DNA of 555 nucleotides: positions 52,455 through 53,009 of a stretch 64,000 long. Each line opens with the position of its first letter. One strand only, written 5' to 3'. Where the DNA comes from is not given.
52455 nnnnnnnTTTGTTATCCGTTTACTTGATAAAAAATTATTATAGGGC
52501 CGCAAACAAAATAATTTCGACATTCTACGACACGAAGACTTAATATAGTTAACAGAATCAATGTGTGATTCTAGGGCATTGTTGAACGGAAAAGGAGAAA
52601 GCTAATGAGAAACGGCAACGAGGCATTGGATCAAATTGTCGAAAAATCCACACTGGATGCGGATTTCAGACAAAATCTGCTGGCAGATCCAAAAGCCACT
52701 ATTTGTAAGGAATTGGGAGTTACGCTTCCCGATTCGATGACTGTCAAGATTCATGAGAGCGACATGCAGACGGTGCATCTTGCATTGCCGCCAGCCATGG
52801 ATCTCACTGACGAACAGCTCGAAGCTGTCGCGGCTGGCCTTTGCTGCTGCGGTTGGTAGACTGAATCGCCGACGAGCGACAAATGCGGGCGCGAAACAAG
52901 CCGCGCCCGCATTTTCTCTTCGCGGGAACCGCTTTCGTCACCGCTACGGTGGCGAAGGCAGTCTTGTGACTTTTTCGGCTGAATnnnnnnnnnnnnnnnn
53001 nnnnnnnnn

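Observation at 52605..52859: RiPP precursor with a minimal six-residue core containing three consecutive cysteines (LCCCGW)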

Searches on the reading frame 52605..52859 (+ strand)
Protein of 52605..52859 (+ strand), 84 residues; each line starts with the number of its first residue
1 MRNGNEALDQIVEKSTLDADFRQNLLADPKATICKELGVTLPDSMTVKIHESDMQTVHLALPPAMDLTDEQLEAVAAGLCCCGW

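Call 5: search_protein_families(library=ncbifam, proteins=[window:52605-52859:+], max_evalue=0.01)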
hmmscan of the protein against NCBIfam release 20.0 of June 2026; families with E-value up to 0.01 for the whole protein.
window:52605-52859:+ (84 aa): 6 families
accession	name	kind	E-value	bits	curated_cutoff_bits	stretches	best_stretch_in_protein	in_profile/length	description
TIGR03793.1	leader_NHLP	domain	1.9e-20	72.5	50.9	1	6-78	4-77/77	NHLP leader peptide family RiPP precursor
NF038399.1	NH_RiPP_Os17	domain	1.1e-08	35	40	1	6-43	1-37/63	Os1348 family NHLP clan protein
TIGR01323.1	nitrile_alph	equivalog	4.1e-07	29.7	249.85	1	19-73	115-172/189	nitrile hydratase subunit alpha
TIGR03887.1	thiocyan_alph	equivalog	3.7e-05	23.6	291.45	1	20-73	127-179/200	thiocyanate hydrolase subunit gamma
NF033431.1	cinnamycin_RiPP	subfamily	0.00022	21.8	35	1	9-60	2-50/81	cinnamycin family lantibiotic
TIGR03795.1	RNP_Burkhold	subfamily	0.00086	19.6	41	1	18-59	27-68/114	BMA_0021/BMA_0022 family TOMM bacteriocin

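Call 6: search_protein_families(library=pfam, proteins=[window:52605-52859:+], max_evalue=0.01)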
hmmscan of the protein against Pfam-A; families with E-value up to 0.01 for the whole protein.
window:52605-52859:+ (84 aa): 3 families
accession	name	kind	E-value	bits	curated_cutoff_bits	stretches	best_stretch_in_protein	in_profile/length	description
PF02979.21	NHase_alpha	-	3.4e-07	30.3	27.2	1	19-73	115-168/184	Nitrile hydratase, alpha chain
PF14407.11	Frankia_peptide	-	1.3e-05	25.8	48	1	8-36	2-29/63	Ribosomally synthesized peptide prototyped by Frankia Franean1_4349.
PF19398.4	DurB-like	-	0.0024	18.6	26.6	1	8-59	3-50/81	Lantibiotic duramycin B-like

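Call 7: find_homologous_proteins(query=window:52605-52856:+, max_evalue=0.001)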
Query window:52605-52856:+ (84 aa): 432 proteins with E <= 0.001 among 432 candidates; the best 120 are listed.
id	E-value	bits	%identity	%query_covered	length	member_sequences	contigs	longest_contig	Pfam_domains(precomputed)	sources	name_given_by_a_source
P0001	1.1e-43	164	87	100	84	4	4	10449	PF14407.12,PF02979.22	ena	-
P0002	1.2e-40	155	86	100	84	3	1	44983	PF14407.12,PF02979.22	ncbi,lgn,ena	-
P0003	6.6e-35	136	73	98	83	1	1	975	PF02979.22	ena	-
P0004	7.0e-35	136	74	98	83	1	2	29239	PF02979.22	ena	-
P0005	8.8e-35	136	72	98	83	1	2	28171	PF02979.22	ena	-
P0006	8.9e-35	136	76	98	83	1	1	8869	PF14407.12,PF02979.22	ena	-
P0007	9.0e-35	136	76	98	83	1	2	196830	PF02979.22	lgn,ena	-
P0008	9.6e-35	136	73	98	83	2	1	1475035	PF02979.22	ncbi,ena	-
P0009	1.1e-34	136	76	98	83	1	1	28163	PF02979.22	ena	-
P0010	1.3e-34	136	74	98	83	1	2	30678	PF02979.22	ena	-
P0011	1.7e-34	135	73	98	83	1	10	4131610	PF02979.22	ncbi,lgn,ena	-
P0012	1.7e-34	135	74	98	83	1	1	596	PF02979.22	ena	-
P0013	1.7e-34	135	71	98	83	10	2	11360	PF02979.22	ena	-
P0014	1.8e-34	135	74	98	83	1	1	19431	PF02979.22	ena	-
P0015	2.4e-34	135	74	98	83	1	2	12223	PF02979.22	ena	-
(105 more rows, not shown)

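Call 11: find_encoding_contigs(protein=P0011, flank=10000, max_places=4)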
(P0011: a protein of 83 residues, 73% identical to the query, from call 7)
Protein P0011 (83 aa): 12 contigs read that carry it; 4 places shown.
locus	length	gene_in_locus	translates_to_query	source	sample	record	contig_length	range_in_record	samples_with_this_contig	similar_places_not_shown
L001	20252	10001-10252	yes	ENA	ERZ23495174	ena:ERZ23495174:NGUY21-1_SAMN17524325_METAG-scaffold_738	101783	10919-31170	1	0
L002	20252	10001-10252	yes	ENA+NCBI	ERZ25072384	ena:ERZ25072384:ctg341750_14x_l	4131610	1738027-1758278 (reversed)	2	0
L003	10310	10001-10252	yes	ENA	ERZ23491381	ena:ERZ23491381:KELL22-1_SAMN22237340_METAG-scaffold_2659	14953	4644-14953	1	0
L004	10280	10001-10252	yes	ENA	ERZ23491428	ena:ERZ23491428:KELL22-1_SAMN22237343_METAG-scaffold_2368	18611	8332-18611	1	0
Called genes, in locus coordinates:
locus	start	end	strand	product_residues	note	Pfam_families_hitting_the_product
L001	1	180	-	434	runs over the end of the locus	PF01266:DAO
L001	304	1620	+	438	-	PF04820:Trp_halogenase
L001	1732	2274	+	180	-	-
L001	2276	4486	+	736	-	PF03412:Peptidase_C39, PF00664:ABC_membrane, PF00005:ABC_tran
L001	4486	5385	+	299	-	-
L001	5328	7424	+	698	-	PF00664:ABC_membrane, PF00005:ABC_tran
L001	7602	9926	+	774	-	PF03176:MMPL, PF00873:ACR_tran (weak), PF02460:Patched, PF12349:Sterol-sensing, PF03176:MMPL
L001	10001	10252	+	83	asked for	PF02979:NHase_alpha (weak)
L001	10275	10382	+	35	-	-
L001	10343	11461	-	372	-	-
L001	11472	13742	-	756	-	PF21084:WHD_DUF4423_like, PF02624:YcaO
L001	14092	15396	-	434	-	PF14407:Frankia_peptide (faint), PF28380:AstC-like_C (faint)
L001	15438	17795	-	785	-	PF00487:FA_desaturase, PF03710:GlnE (weak)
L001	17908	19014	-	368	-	PF02746:MR_MLE_N, PF13378:MR_MLE_C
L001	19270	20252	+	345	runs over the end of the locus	PF00753:Lactamase_B, PF00581:Rhodanese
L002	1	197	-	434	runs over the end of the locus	PF01266:DAO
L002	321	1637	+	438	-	PF04820:Trp_halogenase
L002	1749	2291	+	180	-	-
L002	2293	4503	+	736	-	PF03412:Peptidase_C39, PF00664:ABC_membrane, PF00005:ABC_tran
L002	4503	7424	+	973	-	PF00664:ABC_membrane, PF00005:ABC_tran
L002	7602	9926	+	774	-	PF03176:MMPL, PF00873:ACR_tran (weak), PF02460:Patched, PF12349:Sterol-sensing, PF03176:MMPL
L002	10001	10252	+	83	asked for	PF02979:NHase_alpha (weak)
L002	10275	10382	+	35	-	-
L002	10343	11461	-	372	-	-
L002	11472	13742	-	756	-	PF21084:WHD_DUF4423_like, PF02624:YcaO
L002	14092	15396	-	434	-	PF14407:Frankia_peptide (faint), PF28380:AstC-like_C (faint)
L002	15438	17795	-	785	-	PF00487:FA_desaturase, PF03710:GlnE (faint)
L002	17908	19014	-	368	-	PF02746:MR_MLE_N, PF13378:MR_MLE_C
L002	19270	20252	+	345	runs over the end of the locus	PF00753:Lactamase_B, PF00581:Rhodanese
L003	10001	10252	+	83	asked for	PF02979:NHase_alpha (weak)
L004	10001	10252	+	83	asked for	PF02979:NHase_alpha (weak)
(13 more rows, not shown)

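Call 22: find_encoding_contigs(protein=P0002, flank=10000, max_places=4)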
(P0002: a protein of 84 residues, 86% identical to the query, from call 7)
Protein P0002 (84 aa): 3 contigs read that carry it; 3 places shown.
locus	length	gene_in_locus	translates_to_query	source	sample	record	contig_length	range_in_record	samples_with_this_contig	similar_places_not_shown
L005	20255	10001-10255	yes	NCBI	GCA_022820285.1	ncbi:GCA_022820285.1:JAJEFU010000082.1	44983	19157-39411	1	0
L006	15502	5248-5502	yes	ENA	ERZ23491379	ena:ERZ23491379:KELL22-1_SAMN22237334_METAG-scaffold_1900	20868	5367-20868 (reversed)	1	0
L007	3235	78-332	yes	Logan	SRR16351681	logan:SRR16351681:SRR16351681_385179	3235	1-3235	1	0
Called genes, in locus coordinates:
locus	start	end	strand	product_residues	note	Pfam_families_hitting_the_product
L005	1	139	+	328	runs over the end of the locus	PF02775:TPP_enzyme_C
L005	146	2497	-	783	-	-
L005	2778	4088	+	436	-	PF22767:ThcOx (faint), PF00881:Nitroreductase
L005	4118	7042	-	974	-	PF00664:ABC_membrane, PF00005:ABC_tran, PF02463:SMC_N (faint)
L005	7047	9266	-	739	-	PF03412:Peptidase_C39, PF00664:ABC_membrane, PF00005:ABC_tran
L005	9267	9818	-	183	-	-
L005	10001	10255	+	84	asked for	PF02979:NHase_alpha (weak), PF14407:Frankia_peptide (faint)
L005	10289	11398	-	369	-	-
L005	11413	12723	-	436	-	-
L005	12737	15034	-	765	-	PF21084:WHD_DUF4423_like, PF02624:YcaO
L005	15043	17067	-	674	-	PF00487:FA_desaturase, PF03710:GlnE (faint)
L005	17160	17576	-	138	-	-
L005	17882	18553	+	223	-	PF13618:Gluconate_2-dh3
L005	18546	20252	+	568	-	PF00732:GMC_oxred_N, PF05199:GMC_oxred_C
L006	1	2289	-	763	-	?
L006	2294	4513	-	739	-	PF03412:Peptidase_C39, PF00664:ABC_membrane, PF00005:ABC_tran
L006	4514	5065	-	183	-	-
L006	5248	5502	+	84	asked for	PF02979:NHase_alpha (weak), PF14407:Frankia_peptide (faint)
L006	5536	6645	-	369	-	-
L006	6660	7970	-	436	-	-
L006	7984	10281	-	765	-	PF21084:WHD_DUF4423_like, PF02624:YcaO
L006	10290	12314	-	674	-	PF00487:FA_desaturase, PF03710:GlnE (faint)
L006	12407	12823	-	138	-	-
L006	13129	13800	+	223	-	PF13618:Gluconate_2-dh3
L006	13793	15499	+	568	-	PF00732:GMC_oxred_N, PF05199:GMC_oxred_C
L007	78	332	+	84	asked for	PF02979:NHase_alpha (weak), PF14407:Frankia_peptide (faint)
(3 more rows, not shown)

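Call 23: find_encoding_contigs(protein=P0001, flank=10000, max_places=4)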
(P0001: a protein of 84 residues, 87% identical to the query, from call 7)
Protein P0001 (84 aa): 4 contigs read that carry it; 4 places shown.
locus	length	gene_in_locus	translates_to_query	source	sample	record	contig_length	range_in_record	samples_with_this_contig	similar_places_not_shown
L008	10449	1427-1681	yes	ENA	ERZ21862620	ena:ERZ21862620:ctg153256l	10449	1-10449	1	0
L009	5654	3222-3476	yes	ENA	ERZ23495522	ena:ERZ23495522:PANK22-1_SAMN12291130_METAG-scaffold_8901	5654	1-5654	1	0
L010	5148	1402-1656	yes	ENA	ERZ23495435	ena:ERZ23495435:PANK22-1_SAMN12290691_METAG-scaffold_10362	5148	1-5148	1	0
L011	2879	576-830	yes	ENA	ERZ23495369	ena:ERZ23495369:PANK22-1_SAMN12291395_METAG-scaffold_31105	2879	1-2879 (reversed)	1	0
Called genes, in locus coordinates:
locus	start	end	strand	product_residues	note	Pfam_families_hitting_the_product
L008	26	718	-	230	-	PF03412:Peptidase_C39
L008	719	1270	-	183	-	-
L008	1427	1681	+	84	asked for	PF14407:Frankia_peptide (faint), PF02979:NHase_alpha (weak)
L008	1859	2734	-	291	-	-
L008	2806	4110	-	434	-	-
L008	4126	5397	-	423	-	PF04820:Trp_halogenase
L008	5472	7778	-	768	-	PF21084:WHD_DUF4423_like, PF02624:YcaO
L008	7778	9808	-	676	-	PF00487:FA_desaturase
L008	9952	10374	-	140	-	-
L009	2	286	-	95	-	?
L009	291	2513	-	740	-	PF03412:Peptidase_C39, PF00664:ABC_membrane, PF00005:ABC_tran, PF02463:SMC_N (faint)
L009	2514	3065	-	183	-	-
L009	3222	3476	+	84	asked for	PF14407:Frankia_peptide (faint), PF02979:NHase_alpha (weak)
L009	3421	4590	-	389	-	-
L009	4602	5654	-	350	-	?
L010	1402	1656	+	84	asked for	PF14407:Frankia_peptide (faint), PF02979:NHase_alpha (weak)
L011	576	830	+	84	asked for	PF14407:Frankia_peptide (faint), PF02979:NHase_alpha (weak)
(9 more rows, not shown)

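Call 29: find_related_loci(query=window:52605-52856:+, collection=genome_contigs, flank=10000)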
Query window:52605-52856:+ (84 aa) in genome_contigs; peptide patterns used: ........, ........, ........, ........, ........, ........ (x = any residue, [..] = any of these).
194 stretches matched a pattern; 20 encode a relative of the query (tblastn E <= 1e-3); 20 distinct loci.
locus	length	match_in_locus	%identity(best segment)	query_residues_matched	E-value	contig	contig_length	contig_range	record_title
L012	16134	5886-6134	74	1-84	1e-40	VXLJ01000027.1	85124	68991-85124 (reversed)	MAG: Gammaproteobacteria bacterium isolate SB0661_bin_10 NODE_350_length_85124_cov_53.448847, whole genome shotgun seque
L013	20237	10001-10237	85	1-79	4e-40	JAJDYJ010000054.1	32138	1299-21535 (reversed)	MAG: Pseudomonadales bacterium isolate jk18x34bins.22 k141_100471, whole genome shotgun sequence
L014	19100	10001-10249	71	1-84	8e-40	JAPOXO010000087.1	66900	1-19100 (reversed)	MAG: Gammaproteobacteria bacterium isolate COS3_bin_7 NODE_180_length_66900_cov_9.34944, whole genome shotgun sequence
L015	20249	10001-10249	71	1-84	8e-40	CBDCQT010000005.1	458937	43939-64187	MAG: Alphaproteobacteria bacterium isolate e3c776a9-cacd-4c18-a30b-cff54c8cb4cc genome assembly, contig: contig_5, whole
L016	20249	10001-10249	71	1-84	3e-39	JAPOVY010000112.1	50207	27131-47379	MAG: Gammaproteobacteria bacterium isolate COS2_bin_11 NODE_315_length_50207_cov_8.03952, whole genome shotgun sequence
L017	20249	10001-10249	73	1-84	4e-39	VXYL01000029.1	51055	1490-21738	MAG: Gammaproteobacteria bacterium isolate SB0670_bin_10 NODE_396_length_51055_cov_14.244667, whole genome shotgun seque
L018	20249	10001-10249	73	1-84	8e-39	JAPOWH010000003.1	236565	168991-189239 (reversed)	MAG: Gammaproteobacteria bacterium isolate COS2_bin_1 NODE_26_length_236565_cov_15.2908, whole genome shotgun sequence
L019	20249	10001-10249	70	1-84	6e-39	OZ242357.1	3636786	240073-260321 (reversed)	MAG: Pseudomonadales bacterium isolate 7205e55f-24b8-4b69-9cd3-4ba8f95682cb genome assembly, chromosome: 1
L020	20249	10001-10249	71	1-84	7e-39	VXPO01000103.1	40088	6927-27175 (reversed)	MAG: Gammaproteobacteria bacterium isolate SB0662_bin_58 NODE_977_length_40088_cov_51.063123, whole genome shotgun seque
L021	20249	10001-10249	73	1-84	5e-39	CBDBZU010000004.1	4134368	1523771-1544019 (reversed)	MAG: bacterium isolate 14075d2c-179b-4e0f-9294-86ba791e4164 genome assembly, contig: contig_4, whole genome shotgun sequ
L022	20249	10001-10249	70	1-84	7e-39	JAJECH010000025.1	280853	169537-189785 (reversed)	MAG: Pseudomonadales bacterium isolate jk18xAbins.10 k141_1153791, whole genome shotgun sequence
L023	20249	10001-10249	73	1-84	8e-39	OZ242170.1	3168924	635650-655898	MAG: Candidatus Azotimanducaceae bacterium isolate 6dbe5a93-0848-45e5-abc3-980bf922c06b genome assembly, chromosome: 1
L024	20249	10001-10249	70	1-84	1e-38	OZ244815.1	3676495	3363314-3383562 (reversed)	MAG: Candidatus Azotimanducaceae bacterium isolate 0937b914-cd5b-423c-bd4b-687d2cd29063 genome assembly, chromosome: 1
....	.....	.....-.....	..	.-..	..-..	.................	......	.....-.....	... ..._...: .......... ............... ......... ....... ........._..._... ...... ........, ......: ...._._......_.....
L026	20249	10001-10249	70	1-84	1e-38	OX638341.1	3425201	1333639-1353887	MAG: uncultured Pseudohongiella sp. isolate f4cd492a-81f8-4cad-90a3-23656aec3d05 genome assembly, chromosome: 1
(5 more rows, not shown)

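Call 33: find_related_loci(query=window:52605-52856:+, collection=metagenome_contigs, flank=10000)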
Query window:52605-52856:+ (84 aa) in metagenome_contigs; peptide patterns used: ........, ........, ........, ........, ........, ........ (x = any residue, [..] = any of these).
216 stretches matched a pattern; 1 encode a relative of the query (tblastn E <= 1e-3); 1 distinct loci.
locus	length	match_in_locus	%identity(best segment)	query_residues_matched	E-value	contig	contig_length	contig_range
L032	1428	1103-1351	73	1-84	6e-42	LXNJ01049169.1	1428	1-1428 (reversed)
